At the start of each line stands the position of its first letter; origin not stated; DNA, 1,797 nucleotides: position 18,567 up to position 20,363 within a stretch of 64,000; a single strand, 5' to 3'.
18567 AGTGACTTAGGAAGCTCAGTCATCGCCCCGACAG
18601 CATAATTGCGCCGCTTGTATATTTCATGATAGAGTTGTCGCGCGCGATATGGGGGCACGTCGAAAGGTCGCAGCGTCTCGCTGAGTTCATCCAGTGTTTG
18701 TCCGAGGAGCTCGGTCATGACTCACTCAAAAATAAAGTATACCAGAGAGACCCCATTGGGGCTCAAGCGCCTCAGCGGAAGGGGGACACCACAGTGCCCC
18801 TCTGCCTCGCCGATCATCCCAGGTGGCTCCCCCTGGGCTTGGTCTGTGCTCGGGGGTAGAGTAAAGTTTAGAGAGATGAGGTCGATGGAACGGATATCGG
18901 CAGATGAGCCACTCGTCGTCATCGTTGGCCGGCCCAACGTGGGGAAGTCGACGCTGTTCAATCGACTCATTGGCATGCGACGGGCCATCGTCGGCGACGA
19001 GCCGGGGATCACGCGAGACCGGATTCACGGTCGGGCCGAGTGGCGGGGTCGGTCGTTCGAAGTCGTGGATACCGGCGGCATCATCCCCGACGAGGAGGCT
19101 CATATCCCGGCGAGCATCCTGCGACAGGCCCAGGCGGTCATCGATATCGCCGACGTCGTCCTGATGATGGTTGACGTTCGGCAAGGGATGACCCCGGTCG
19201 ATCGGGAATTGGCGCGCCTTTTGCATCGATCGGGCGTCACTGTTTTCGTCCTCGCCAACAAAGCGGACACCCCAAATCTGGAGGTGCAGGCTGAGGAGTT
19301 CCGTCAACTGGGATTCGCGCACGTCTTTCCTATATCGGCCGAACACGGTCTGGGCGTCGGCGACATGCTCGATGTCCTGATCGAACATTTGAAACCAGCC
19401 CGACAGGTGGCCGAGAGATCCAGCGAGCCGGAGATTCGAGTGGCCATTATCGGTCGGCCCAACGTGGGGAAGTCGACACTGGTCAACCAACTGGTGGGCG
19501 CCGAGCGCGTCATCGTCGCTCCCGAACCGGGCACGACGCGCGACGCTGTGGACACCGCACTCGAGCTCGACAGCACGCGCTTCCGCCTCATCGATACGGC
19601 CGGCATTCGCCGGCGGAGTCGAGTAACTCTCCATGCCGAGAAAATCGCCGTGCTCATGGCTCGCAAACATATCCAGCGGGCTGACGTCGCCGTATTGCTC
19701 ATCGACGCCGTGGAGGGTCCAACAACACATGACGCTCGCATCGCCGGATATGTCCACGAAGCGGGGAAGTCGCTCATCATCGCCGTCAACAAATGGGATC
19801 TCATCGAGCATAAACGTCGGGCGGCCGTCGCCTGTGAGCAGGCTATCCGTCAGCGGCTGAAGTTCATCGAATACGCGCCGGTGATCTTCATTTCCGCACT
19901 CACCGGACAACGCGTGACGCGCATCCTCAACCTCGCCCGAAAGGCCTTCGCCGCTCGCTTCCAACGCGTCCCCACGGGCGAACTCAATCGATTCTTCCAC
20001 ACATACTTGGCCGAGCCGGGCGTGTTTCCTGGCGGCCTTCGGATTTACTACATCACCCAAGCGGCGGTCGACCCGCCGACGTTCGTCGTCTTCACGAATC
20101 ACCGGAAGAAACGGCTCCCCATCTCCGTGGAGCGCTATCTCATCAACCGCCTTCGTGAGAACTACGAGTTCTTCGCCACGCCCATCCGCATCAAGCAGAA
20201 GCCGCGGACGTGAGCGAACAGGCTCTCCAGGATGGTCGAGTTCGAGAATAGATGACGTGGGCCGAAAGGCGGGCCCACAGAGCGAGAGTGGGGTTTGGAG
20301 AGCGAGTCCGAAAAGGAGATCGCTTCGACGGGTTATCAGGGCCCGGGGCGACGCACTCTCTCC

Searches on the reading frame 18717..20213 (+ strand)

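Call 79: search_protein_families(library=pfam, proteins=[window:18717-20213:+], max_evalue=0.0001)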
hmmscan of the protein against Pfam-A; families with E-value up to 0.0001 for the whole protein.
window:18717-20213:+ (498 aa): 13 families
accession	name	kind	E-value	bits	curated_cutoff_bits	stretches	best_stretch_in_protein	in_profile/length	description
PF01926.29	MMR_HSR1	-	2.5e-59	198.7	21.9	2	67-182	2-113/113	50S ribosome-binding GTPase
PF00009.33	GTP_EFTU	-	5.4e-28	98.3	26.5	2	240-407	4-182/188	Elongation factor Tu GTP binding domain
PF02421.24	FeoB_N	-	5.5e-28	97.9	27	2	241-404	2-153/156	Ferrous iron transport protein B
PF14714.11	KH_dom-like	-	1.4e-19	70.6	27.3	1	417-494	1-80/81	KH-domain-like of EngA bacterial GTPase enzymes, C-terminal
PF03193.22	RsgA_GTPase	-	3.6e-13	50.1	30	0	140-268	21-135/174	RsgA GTPase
PF00350.29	Dynamin_N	-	1.4e-12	48.4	27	0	242-275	1-34/168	Dynamin family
PF04548.22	AIG1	-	7e-09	35.8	27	1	67-170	3-108/212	AIG1 family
PF00025.27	Arf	-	2.6e-08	34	22.3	0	63-201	13-143/174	ADP-ribosylation factor family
PF00071.28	Ras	-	6.9e-07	29.4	21.6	0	242-304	2-65/162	Ras family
PF10662.15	PduV-EutP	-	8.2e-06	26.1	21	0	145-221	64-141/143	Ethanolamine utilisation - propanediol utilisation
PF08477.19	Roc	-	1.2e-05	25.9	27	0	241-300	1-69/119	Ras of Complex, Roc, domain of DAPkinase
PF00005.33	ABC_tran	-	3e-05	25.1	25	0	66-93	13-40/137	ABC transporter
PF20720.3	nSTAND3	-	7e-05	23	27.2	0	52-85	5-38/155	Novel STAND NTPase 3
